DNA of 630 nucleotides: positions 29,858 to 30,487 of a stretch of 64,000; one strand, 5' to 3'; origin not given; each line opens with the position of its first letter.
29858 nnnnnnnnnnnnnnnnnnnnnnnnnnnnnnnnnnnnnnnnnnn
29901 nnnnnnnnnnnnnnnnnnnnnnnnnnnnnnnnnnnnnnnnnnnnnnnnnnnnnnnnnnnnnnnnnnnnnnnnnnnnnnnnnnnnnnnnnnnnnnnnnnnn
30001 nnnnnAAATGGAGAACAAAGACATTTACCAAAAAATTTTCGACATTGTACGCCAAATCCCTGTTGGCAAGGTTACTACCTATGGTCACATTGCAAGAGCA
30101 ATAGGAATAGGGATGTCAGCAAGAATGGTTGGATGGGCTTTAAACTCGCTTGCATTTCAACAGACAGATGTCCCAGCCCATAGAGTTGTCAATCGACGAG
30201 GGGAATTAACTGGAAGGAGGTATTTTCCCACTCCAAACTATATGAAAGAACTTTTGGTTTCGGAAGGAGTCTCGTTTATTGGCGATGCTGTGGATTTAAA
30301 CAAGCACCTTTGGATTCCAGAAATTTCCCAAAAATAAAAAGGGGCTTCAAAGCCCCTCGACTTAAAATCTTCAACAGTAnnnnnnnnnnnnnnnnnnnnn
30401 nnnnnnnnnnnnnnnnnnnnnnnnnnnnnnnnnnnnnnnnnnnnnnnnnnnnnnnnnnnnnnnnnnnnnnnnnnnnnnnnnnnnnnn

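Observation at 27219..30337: PDZ-polytopic-GAF-PP2C phosphatase co-transcribed with an alkyltransferase-like protein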

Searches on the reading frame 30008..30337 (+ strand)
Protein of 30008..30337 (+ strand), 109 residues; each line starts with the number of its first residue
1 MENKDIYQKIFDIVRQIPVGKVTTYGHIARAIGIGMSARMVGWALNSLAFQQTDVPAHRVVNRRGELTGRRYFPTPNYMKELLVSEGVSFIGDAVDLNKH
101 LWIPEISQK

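Call 6: search_protein_families(library=pfam, proteins=[window:30008-30337:+], max_evalue=0.01)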
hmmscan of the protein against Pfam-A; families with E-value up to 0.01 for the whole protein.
window:30008-30337:+ (109 aa): 1 family
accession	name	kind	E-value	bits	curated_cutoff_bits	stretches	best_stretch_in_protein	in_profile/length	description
PF01035.26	DNA_binding_1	-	3e-22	78.7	27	1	6-88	2-81/81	6-O-methylguanine DNA methyltransferase, DNA binding domain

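Call 23: search_solved_structures(query=window:30008-30334:+, max_evalue=0.001, show_alignments=4)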
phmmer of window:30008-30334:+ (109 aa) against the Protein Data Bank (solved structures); distinct sequences matched with E-value up to 0.001: 12.
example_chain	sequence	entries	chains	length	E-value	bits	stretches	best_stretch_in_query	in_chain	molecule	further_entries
3gva_A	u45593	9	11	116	2.8e-16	62.9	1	4-95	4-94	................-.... protein 1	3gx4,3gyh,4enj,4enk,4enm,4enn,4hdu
2kif_A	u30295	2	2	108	2.6e-10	43.7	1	9-104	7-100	O6-methylguanine-DNA methyltransferase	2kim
4bhc_A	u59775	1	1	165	2.6e-06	30.8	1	4-70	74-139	METHYLATED-DNA--PROTEIN-CYSTEINE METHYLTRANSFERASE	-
4wxd_A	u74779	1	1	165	2.6e-06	30.8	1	4-70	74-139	Methylated-DNA--protein-cysteine methyltransferase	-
4bhb_A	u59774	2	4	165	2.6e-06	30.8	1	4-70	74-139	METHYLATED-DNA--PROTEIN-CYSTEINE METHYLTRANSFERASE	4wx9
4wxc_A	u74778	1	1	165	3.5e-06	30.4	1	4-69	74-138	Methylated-DNA--protein-cysteine methyltransferase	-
2g7h_A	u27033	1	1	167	2.1e-05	27.9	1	5-72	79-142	Methylated-DNA--protein-cysteine methyltransferase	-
1sfe_A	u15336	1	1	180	4.4e-05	26.9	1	7-73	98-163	ADA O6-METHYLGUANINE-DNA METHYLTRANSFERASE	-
4zyd_A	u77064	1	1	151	0.00015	25.2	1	9-65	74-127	Methylated-DNA--protein-cysteine methyltransferase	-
4zyg_A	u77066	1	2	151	0.00054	23.4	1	9-65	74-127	Methylated-DNA--protein-cysteine methyltransferase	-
4zye_A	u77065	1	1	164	0.00065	23.1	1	9-65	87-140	Methylated-DNA--protein-cysteine methyltransferase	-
4zyh_A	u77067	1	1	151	0.00075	22.9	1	9-65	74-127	Methylated-DNA--protein-cysteine methyltransferase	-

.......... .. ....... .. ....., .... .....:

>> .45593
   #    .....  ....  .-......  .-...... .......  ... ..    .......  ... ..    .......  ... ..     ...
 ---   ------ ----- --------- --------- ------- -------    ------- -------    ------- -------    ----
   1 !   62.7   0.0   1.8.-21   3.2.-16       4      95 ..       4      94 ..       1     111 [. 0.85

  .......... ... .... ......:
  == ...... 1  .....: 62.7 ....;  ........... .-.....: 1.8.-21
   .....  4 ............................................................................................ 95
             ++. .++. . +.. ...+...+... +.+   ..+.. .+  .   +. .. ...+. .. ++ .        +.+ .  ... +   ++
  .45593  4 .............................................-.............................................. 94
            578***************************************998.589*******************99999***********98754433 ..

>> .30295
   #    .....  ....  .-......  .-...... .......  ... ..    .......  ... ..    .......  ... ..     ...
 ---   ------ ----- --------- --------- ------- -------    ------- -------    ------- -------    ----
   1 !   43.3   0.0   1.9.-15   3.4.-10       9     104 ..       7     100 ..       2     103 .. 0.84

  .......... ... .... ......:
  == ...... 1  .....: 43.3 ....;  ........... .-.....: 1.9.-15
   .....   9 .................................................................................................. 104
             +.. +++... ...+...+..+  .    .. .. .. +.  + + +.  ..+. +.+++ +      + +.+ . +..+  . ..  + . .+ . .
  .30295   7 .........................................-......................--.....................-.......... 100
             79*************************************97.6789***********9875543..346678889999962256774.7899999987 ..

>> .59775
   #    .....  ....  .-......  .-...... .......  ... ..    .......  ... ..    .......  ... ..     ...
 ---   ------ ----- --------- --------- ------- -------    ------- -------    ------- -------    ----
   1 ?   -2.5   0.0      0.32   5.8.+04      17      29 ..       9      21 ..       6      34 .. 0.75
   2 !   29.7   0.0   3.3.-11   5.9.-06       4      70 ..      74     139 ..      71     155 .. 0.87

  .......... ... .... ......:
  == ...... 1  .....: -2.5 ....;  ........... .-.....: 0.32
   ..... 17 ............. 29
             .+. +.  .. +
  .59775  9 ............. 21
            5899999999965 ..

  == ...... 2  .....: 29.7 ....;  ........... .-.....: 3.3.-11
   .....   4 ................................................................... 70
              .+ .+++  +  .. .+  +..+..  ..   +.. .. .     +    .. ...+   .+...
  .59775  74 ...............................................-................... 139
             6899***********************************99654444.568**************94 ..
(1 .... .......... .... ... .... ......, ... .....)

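Call 24: search_protein_families(library=ncbifam, proteins=[window:30008-30337:+], max_evalue=0.01)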
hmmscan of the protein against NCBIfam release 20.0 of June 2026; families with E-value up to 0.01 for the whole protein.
window:30008-30337:+ (109 aa): 5 families
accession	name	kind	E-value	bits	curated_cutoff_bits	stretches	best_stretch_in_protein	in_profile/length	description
TIGR00589.1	ogt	superfamily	1.9e-12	47.1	46.4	1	7-71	4-67/80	methylated-DNA--[protein]-cysteine S-methyltransferase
NF007626.0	PRK10286.1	equivalog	1.2e-09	38.5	192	1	8-70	91-152/171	methylated-DNA--[protein]-cysteine S-methyltransferase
NF011964.0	PRK15435.1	equivalog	2e-07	30.3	345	1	7-72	272-336/354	bifunctional DNA-binding transcriptional regulator/O6-methylguanine-DNA methyltransferase Ada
NF003022.0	PRK03887.1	equivalog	6.8e-07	29.3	164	1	13-88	101-170/175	methylated-DNA--protein-cysteine methyltransferase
NF041132.1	DNA_protcyst_Mta_Thcoc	equivalog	2.1e-06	27.7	250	1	13-87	101-169/169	methylated-DNA--protein-cysteine methyltransferase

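Call 25: find_homologous_proteins(query=window:30008-30334:+, max_evalue=1e-15)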
Query window:30008-30334:+ (109 aa): 1416 proteins with E <= 1e-15 among 1469 candidates; the best 120 are listed.
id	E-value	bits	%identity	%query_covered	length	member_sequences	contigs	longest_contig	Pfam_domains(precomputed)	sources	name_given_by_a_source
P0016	9.2e-67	240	100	100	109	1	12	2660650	PF01035.27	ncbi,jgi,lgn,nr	ncbi:MAG: Methylated-DNA-[protein]-cysteine S-methyltransferase [Candidatus Kapaibacterium sp.]|jgi:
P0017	1.3e-65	236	99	100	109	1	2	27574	PF01035.27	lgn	-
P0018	2.3e-59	216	85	100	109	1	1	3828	PF01035.27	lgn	-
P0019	3.4e-58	212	83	99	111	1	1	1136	PF01035.27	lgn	-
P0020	6.9e-55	202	80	99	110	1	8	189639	PF01035.27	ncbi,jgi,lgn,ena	ncbi:MAG: MGMT family protein [Candidatus Kapaibacteriota bacterium]|jgi:methylated-DNA-protein-cyst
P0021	2.6e-54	200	82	96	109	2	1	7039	PF01035.27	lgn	-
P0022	1.6e-52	194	77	97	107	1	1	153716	PF01035.27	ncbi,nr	ncbi:MAG: MGMT family protein [Ignavibacteria bacterium]|nr:MGMT family protein [Ignavibacteria bact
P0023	2.9e-52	193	79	98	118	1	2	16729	PF01035.27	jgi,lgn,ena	-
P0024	1.2e-51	191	77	98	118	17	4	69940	PF01035.27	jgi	-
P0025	2.5e-51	190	76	95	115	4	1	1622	PF01035.27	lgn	-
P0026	2.9e-51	190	80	96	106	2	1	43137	PF01035.27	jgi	jgi:methylated-DNA-protein-cysteine methyltransferase-like protein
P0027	3.6e-48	180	77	94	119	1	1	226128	PF01035.27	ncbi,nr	ncbi:MAG: MGMT family protein [Ignavibacteria bacterium]|nr:MGMT family protein [Ignavibacteria bact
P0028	2.7e-47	177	72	97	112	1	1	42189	PF01035.27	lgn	-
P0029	1.1e-46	175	68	96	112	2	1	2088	PF01035.27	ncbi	ncbi:MAG: MGMT family protein [Candidatus Kapaibacteriota bacterium]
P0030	2.1e-46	174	68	96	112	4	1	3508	PF01035.27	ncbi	ncbi:MAG: MGMT family protein [Candidatus Kapaibacteriota bacterium]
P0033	4.6e-45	170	67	96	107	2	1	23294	PF01035.27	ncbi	-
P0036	2.9e-44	167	70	97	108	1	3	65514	PF01035.27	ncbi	-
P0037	5.3e-44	167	68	96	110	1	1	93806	PF01035.27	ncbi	ncbi:MAG: MGMT family protein [Candidatus Kapaibacteriales bacterium]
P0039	2.7e-43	164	71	94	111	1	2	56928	PF01035.27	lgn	-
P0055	1.3e-37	146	66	92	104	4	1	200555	PF01035.27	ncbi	-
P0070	3.0e-36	142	63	95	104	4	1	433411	PF01035.27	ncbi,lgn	ncbi:MAG: MGMT family protein [Candidatus Kapaibacterium sp.]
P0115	1.2e-33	133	57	100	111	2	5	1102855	PF01035.27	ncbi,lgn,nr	ncbi:MAG: MGMT family protein [Bacteroidota bacterium]|nr:MGMT family protein [Candidatus Kapabacter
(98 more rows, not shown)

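Call 26: find_encoding_contigs(protein=P0027, flank=6000, max_places=1)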
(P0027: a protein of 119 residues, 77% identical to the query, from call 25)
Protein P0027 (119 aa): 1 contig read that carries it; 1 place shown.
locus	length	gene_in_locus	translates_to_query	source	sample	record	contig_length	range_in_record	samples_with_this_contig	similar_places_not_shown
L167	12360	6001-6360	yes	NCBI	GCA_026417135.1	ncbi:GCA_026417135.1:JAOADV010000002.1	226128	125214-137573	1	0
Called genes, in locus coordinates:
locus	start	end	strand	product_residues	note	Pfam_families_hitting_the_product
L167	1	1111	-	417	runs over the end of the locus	PF00155:Aminotran_1_2 (weak), PF00266:Aminotran_5, PF01053:Cys_Met_Meta_PP (weak)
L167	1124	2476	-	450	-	PF19295:SufBD_N, PF01458:SUFBD_core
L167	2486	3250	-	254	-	PF02463:SMC_N (faint), PF00005:ABC_tran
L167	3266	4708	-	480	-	PF19295:SufBD_N, PF01458:SUFBD_core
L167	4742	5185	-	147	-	PF02082:Rrf2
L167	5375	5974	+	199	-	PF18306:LDcluster4, PF03641:Lysine_decarbox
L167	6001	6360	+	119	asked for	PF01035:DNA_binding_1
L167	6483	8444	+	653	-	PF11412:DsbD_N, PF02683:DsbD_TM, PF03190:Thioredox_DsbH, PF13098:Thioredoxin_2 (weak), PF13899:Thioredoxin_7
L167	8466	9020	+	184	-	PF01965:DJ-1_PfpI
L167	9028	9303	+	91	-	PF00708:Acylphosphatase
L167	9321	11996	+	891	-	PF01734:Patatin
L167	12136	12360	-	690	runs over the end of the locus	PF03065:Glyco_hydro_57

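Call 27: find_encoding_contigs(protein=P0037, flank=6000, max_places=1)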
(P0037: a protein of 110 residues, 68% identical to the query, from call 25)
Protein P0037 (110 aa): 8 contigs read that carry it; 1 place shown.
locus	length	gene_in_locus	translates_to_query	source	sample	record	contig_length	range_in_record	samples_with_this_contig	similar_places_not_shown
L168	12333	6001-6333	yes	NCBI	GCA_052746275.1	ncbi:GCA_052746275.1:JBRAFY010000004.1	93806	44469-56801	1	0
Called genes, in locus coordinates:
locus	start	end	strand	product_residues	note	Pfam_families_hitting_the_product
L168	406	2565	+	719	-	PF00676:E1_dh, PF02779:Transket_pyr, PF02780:Transketolase_C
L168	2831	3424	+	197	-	PF18306:LDcluster4, PF03641:Lysine_decarbox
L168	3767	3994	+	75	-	PF00595:PDZ, PF13180:PDZ_2, PF17820:PDZ_6 (weak)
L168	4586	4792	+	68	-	-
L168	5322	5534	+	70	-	-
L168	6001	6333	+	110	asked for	PF01035:DNA_binding_1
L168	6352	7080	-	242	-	PF00849:PseudoU_synth_2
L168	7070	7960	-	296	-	PF00763:THF_DHG_CYH, PF02882:THF_DHG_CYH_C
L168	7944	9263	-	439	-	PF20230:DUF6588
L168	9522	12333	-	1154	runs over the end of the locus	PF02811:PHP, PF07733:DNA_pol3_alpha, PF17657:DNA_pol3_finger, PF14579:HHH_6, PF01336:tRNA_anti-codon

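Call 28: find_encoding_contigs(protein=P0055, flank=6000, max_places=1)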
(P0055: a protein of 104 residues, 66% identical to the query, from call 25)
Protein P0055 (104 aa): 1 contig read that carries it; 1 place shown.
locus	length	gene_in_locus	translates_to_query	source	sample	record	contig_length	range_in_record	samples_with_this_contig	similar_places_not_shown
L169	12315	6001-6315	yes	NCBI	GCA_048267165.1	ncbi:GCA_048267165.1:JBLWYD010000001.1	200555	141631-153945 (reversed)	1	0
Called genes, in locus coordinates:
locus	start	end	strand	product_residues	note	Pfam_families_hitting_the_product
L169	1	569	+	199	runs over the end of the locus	-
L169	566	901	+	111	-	-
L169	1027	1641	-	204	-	PF04116:FA_hydroxylase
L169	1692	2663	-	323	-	PF00493:MCM (faint), PF20030:bpMoxR, PF00004:AAA (weak), PF07726:AAA_3, PF07728:AAA_5, PF17863:AAA_lid_2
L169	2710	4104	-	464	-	PF00675:Peptidase_M16, PF05193:Peptidase_M16_C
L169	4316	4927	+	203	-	PF13274:SocA_Panacea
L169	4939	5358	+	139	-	-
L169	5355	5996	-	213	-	PF00293:NUDIX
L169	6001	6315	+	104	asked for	PF01035:DNA_binding_1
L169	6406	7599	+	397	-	PF00155:Aminotran_1_2, PF00266:Aminotran_5 (weak)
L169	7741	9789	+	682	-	PF07715:Plug, PF00593:TonB_dep_Rec_b-barrel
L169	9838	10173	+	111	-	-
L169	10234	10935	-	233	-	-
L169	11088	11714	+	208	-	PF13505:OMP_b-brl (weak)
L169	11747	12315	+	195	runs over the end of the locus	-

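Call 29: find_encoding_contigs(protein=P0070, flank=6000, max_places=1)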
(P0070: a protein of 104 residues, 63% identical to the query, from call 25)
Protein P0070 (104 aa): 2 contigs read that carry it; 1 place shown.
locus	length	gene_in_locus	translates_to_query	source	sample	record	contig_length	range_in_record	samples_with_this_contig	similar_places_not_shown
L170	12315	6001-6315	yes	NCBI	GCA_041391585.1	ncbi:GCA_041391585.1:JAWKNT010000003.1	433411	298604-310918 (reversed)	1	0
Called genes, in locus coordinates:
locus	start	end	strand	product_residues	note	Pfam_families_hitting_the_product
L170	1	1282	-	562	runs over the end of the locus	-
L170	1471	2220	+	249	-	PF18962:Por_Secre_tail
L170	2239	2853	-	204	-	PF04116:FA_hydroxylase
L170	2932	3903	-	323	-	PF00493:MCM (faint), PF20030:bpMoxR, PF00004:AAA (weak), PF07726:AAA_3, PF07728:AAA_5, PF17863:AAA_lid_2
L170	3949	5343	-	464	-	PF00675:Peptidase_M16, PF05193:Peptidase_M16_C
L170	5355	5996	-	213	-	PF00293:NUDIX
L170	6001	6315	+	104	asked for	PF01035:DNA_binding_1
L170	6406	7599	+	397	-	PF00155:Aminotran_1_2, PF00266:Aminotran_5 (weak)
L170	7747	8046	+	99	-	-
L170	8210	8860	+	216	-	-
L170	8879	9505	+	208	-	-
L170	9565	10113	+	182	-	-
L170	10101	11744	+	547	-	-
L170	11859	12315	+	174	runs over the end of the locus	-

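Call 56: find_encoding_contigs(protein=P0036, flank=6000, max_places=1)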
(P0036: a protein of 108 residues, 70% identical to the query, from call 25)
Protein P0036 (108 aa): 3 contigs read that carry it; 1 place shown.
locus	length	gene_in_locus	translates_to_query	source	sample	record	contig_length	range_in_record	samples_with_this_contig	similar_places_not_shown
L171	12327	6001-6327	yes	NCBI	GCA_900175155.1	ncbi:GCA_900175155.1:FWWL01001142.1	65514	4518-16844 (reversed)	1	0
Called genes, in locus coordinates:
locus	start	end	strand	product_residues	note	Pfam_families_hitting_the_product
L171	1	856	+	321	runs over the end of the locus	PF10502:Peptidase_S26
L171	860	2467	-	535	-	PF04293:SpoVR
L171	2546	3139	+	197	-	PF18306:LDcluster4, PF03641:Lysine_decarbox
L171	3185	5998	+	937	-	PF14685:PDZ_Tricorn (faint), PF00595:PDZ (weak), PF13180:PDZ_2 (weak), PF17820:PDZ_6 (weak), PF07228:SpoIIE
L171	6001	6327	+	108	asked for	PF01035:DNA_binding_1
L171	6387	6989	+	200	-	PF01269:Fibrillarin (weak), PF01209:Ubie_methyltran, PF00891:Methyltransf_2 (weak), PF13489:Methyltransf_23, PF13847:Methyltransf_31, PF08241:Methyltransf_11, PF08242:Methyltransf_12, PF13649:Methyltransf_25, +2 more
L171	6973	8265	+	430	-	PF00202:Aminotran_3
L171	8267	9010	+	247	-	-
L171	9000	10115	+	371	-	PF00383:dCMP_cyt_deam_1, PF14437:MafB19-deam, PF01872:RibD_C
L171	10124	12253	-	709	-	PF07715:Plug, PF00593:TonB_dep_Rec_b-barrel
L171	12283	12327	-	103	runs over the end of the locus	PF03840:SecG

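Call 57: find_encoding_contigs(protein=P0039, flank=6000, max_places=1)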
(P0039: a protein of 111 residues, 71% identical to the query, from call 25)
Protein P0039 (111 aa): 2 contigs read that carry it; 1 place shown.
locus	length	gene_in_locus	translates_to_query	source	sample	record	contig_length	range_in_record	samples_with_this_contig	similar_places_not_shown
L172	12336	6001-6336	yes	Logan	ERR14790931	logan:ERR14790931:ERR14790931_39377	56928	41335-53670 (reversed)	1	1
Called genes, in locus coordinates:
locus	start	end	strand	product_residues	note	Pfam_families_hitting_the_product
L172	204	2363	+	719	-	PF00676:E1_dh, PF02779:Transket_pyr, PF02780:Transketolase_C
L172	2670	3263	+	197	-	PF18306:LDcluster4, PF03641:Lysine_decarbox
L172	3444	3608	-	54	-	-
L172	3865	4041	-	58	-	-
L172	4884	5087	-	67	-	-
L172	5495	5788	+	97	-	PF07228:SpoIIE (weak)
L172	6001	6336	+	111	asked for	PF01035:DNA_binding_1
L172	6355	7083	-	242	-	PF00849:PseudoU_synth_2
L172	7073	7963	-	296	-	PF00763:THF_DHG_CYH, PF02882:THF_DHG_CYH_C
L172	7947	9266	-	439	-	PF20230:DUF6588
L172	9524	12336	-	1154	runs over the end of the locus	PF02811:PHP, PF07733:DNA_pol3_alpha, PF17657:DNA_pol3_finger, PF14579:HHH_6, PF01336:tRNA_anti-codon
